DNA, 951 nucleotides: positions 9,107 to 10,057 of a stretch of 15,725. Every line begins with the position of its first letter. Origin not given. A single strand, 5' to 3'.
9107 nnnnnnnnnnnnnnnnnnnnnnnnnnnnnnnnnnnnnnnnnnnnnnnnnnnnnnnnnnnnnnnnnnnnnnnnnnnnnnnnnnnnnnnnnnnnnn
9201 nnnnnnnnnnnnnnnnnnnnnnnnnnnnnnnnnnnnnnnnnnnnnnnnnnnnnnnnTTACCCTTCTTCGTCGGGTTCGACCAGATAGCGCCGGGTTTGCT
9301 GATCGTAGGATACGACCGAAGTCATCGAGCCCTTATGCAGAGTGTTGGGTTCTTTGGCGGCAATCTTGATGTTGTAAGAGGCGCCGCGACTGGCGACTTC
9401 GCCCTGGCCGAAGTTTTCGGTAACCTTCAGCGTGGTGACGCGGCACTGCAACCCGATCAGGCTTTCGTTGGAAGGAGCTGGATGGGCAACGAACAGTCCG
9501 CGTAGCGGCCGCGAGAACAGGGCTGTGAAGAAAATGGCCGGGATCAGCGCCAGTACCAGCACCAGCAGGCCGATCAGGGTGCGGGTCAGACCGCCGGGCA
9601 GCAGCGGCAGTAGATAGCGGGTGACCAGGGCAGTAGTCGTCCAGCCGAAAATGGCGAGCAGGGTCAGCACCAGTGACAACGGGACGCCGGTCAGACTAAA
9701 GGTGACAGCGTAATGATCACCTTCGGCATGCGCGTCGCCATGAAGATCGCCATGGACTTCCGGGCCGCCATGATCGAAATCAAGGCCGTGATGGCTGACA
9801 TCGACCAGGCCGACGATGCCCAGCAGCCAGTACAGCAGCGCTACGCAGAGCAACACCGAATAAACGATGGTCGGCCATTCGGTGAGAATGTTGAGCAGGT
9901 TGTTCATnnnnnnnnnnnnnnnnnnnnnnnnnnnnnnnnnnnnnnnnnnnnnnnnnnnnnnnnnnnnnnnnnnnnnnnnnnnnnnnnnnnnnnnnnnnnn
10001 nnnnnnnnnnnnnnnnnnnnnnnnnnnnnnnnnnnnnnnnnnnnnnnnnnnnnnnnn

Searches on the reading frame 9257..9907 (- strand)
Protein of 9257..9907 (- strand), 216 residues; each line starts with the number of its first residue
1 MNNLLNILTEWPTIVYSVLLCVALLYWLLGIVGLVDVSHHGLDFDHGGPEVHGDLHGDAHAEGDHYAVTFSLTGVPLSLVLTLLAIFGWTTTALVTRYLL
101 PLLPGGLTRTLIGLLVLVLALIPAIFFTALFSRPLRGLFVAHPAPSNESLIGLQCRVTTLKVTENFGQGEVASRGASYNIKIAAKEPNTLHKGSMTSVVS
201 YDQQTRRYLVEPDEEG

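Call 9: search_protein_families(library=pfam, proteins=[window:9257-9907:-], max_evalue=0.01)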
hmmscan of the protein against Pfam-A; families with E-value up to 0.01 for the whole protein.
window:9257-9907:- (216 aa): 0 families

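Call 10: search_protein_families(library=ncbifam, proteins=[window:9257-9907:-], max_evalue=0.01)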
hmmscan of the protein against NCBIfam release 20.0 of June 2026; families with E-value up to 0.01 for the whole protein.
window:9257-9907:- (216 aa): 0 families

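Call 11: search_protein_families(library=padloc, proteins=[window:9257-9907:-], max_evalue=0.01)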
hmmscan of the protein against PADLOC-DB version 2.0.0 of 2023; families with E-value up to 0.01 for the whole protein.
window:9257-9907:- (216 aa): 0 families

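Call 12: search_protein_families(library=pfam, proteins=[window:9257-9907:-], max_evalue=10)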
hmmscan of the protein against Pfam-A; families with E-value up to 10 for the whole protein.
window:9257-9907:- (216 aa): 1 family
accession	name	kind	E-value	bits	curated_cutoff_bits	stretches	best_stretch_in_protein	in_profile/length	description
PF14110.11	DUF4282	-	5.6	8.1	27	0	14-99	15-67/86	Domain of unknown function (DUF4282)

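Call 74: search_protein_families(library=pfam, alignment_id=A2, max_evalue=1)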
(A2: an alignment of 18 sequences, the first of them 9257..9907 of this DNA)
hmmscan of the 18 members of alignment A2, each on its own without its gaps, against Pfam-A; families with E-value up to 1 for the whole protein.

A. member 1, window:9257-9907:- (216 aa): 0 families

B. families by the number of members that match (of 18 scanned): 9 families
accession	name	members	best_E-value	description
PF14505.12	DUF4438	1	0.0059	Domain of unknown function (DUF4438), N-terminal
PF24432.1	DUF7555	1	0.013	Family of unknown function (DUF7555)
PF08405.16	Calici_PP_N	1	0.048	Viral polyprotein N-terminal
PF19586.5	DUF6093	1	0.083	Family of unknown function (DUF6093)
PF02392.22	Ycf4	1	0.084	Ycf4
PF15841.10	TMEM239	1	0.65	Transmembrane protein 239 family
PF14110.11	DUF4282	1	0.66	Domain of unknown function (DUF4282)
PF04247.17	SirB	1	0.83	Invasion gene expression up-regulator, SirB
PF11460.13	DUF3007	1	0.89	Protein of unknown function (DUF3007)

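Call 76: find_homologous_proteins(query=window:9257-9907:-, max_evalue=0.00001)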
Query window:9257-9907:- (216 aa): 25 proteins with E <= 0.00001 among 1661 candidates.
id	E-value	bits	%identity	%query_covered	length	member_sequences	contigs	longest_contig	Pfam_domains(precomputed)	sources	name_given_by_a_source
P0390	6.3e-135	466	98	100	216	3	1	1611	-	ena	-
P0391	2.3e-125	435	90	100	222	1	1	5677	-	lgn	-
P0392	2.3e-113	395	82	100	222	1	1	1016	-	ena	-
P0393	3.5e-111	388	81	100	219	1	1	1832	-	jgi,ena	-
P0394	4.7e-97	342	71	100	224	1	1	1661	-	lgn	-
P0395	1.7e-82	294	62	100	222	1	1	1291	-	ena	-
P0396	2.8e-80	287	65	100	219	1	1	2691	-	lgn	-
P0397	2.7e-77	277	59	100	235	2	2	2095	-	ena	-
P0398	1.0e-75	272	55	100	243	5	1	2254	-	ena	-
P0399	2.3e-74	268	57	100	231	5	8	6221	-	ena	-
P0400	9.0e-58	214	49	99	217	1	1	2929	-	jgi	jgi:hypothetical protein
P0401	5.6e-56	208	46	100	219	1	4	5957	-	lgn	-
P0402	5.6e-55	204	49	98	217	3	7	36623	-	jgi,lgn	jgi:uncharacterized membrane protein YGL010W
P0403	1.6e-45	174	44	99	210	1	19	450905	-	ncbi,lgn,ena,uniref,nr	ncbi:OB-fold-containig protein [Pseudothauera lacus]|uniref:Ubiquinone biosynthesis protein n=1 Tax=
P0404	7.2e-44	168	45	88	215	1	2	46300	-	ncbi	-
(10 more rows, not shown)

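Call 79: find_encoding_contigs(protein=P0391, flank=6000, max_places=1)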
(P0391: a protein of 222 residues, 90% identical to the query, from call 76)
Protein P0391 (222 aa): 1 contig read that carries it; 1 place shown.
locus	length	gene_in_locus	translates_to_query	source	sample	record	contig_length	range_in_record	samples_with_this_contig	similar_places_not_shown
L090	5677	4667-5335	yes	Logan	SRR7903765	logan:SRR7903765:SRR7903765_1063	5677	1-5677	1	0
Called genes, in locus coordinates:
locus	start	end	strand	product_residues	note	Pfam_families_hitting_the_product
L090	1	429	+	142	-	?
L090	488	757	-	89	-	-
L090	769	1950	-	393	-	PF07219:HemY_N, PF07719:TPR_2 (faint)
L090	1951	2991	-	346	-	PF04375:HemX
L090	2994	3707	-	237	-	PF02602:HEM4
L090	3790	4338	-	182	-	PF00027:cNMP_binding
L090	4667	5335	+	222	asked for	-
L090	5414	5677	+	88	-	?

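Call 80: find_encoding_contigs(protein=P0402, flank=10000, max_places=1)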
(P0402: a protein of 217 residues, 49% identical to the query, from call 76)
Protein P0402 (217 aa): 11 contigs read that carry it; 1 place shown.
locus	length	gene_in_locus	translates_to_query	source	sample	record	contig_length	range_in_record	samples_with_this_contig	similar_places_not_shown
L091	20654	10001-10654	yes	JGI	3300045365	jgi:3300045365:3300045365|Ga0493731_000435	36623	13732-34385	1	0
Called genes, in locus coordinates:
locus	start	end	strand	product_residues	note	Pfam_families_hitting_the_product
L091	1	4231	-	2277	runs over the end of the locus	PF00069:Pkinase, PF07714:PK_Tyr_Ser-Thr, PF13191:AAA_16, PF01590:GAF, PF13185:GAF_2, PF00512:HisKA, PF02518:HATPase_c, PF00072:Response_reg, +2 more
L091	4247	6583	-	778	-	PF08450:SGL (faint), PF25021:TEN_NHL (faint), PF01436:NHL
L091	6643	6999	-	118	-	PF26002:Beta-barrel_AprE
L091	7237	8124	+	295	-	PF01210:NAD_Gly3P_dh_N (weak), PF02558:ApbA, PF08546:ApbA_C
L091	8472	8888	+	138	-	PF09938:DUF2170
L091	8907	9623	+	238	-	PF04012:PspA_IM30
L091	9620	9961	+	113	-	-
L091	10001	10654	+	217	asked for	-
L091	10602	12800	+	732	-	-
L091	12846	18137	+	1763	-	PF12458:DUF3686, PF00004:AAA (faint), PF25472:DUF7902, PF13401:AAA_22 (faint), PF07728:AAA_5 (weak)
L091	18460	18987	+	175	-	PF12802:MarR_2, PF13545:HTH_Crp_2 (faint), PF01022:HTH_5 (weak)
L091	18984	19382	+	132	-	PF04134:DCC1-like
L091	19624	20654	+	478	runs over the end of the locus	PF01370:Epimerase, PF13460:NAD_binding_10 (faint), PF16363:GDP_Man_Dehyd (weak), PF08338:DUF1731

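Call 83: predict_structure(alignment_id=A3)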
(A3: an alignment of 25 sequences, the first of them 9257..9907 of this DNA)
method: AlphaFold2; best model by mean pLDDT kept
length: 216 residues; sequences in the alignment: 25
mean_pLDDT: 78.8   pTM: 0.59
mean pLDDT of the five models: 78.8, 76.6, 73.9, 73.4, 71.4
residues with pLDDT >= 90: 90; 70-90: 75; 50-70: 19; < 50: 32
segments of 3 or more residues with pLDDT < 50: 39-70
pLDDT, mean of each block of 10 residues (from residue 1): 81 90 88 63 39 32 40 73 93 91 87 92 92 76 75 93 92 84 88 93 93 77
secondary structure, 60 per line:
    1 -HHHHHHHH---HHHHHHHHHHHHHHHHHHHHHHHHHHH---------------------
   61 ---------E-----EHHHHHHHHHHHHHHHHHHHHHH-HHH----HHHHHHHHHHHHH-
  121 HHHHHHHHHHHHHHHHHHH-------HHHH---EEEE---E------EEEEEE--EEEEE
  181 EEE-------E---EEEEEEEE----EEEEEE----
elements in order: H2-9 H13-39 H77-98 H107-119 H121-139 H147-150 E154-157 E168-173 E176-183 E195-202 E207-212

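Call 85: fold_search(model_id=the predicted structure, library=pdb)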
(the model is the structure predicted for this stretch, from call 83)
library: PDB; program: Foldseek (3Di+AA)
matches with E <= 10: 603; with E <= 0.001: 0
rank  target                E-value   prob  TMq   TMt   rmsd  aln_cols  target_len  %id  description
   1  3wwv                  1.6e-03  1.00  0.26  0.81   2.4        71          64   24  C-terminal domain of stomatin operon partner protein 1510-C from Pyrococcus horikoshii (released 2014-10-01)
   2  2k5h_MODEL_1_A        6.9e-03  1.00  0.26  0.51   4.8        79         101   22  Solution NMR structure of protein encoded by MTH693 from Methanobacterium thermoautotrophicum: Northeast Struc (released 2008-08-19)
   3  2k14_MODEL_1_A        1.1e-02  1.00  0.27  0.63   6.6        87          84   20  Solution structure of the soluble domain of the NfeD protein YuaF from Bacillus subtilis (released 2008-08-26)
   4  2exd_MODEL_1_A        2.5e-02  0.99  0.23  0.57   3.9        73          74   19  The solution structure of the C-terminal domain of a nfeD homolog from Pyrococcus horikoshii (released 2006-12-12)
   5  8s8e_i                2.6e-02  0.99  0.22  0.42   3.8        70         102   11  Structure of a yeast 48S-AUC preinitiation complex in closed conformation (model py48S-AUC-3.1) (released 2024-09-11)
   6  6d6q_I                3.0e-02  0.95  0.21  0.24   4.7        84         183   15  Human nuclear exosome-MTR4 RNA complex - overall reconstruction (released 2018-06-20)
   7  4nni_A                4.1e-02  0.85  0.19  0.24   5.1        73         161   18  Structural basis for targeting the ribosomal protein S1 of Mycobacterium tuberculosis by pyrazinamide (released 2014-12-24)
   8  5m1x_A                4.9e-02  0.63  0.19  0.28   8.4        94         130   15  Crystal structure of S. cerevisiae Rfa1 N-OB domain mutant (K45E) (released 2016-12-07)
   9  2id0_A                4.9e-02  0.30  0.17  0.07  17.3       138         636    8  Escherichia coli RNase II (released 2006-10-03)
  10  4nng                  5.2e-02  0.72  0.18  0.22   5.8        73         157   15  Structural basis for targeting the ribosomal protein S1 of Mycobacterium tuberculosis by pyrazinamide (released 2014-12-24)
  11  6z1p_Bq               5.5e-02  0.90  0.23  0.27  10.2        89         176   16  Structure of the mitochondrial ribosome from Tetrahymena thermophila (released 2020-06-24)
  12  2ix1_A                5.5e-02  0.47  0.19  0.07  15.6       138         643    9  RNase II D209N mutant (released 2006-10-05)
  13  2ix0                  5.5e-02  0.44  0.18  0.07  15.5       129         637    9  RNase II (released 2006-10-05)
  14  9tvu_a                5.8e-02  0.75  0.18  0.17   5.6        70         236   17  Structure of the Chlamydomonas reinhardtii chlororibosome (released 2026-02-18)
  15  1q46                  6.2e-02  0.92  0.21  0.25   4.8        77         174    9  crystal structure of the eIF2 alpha subunit from saccharomyces cerevisia (released 2003-10-28)
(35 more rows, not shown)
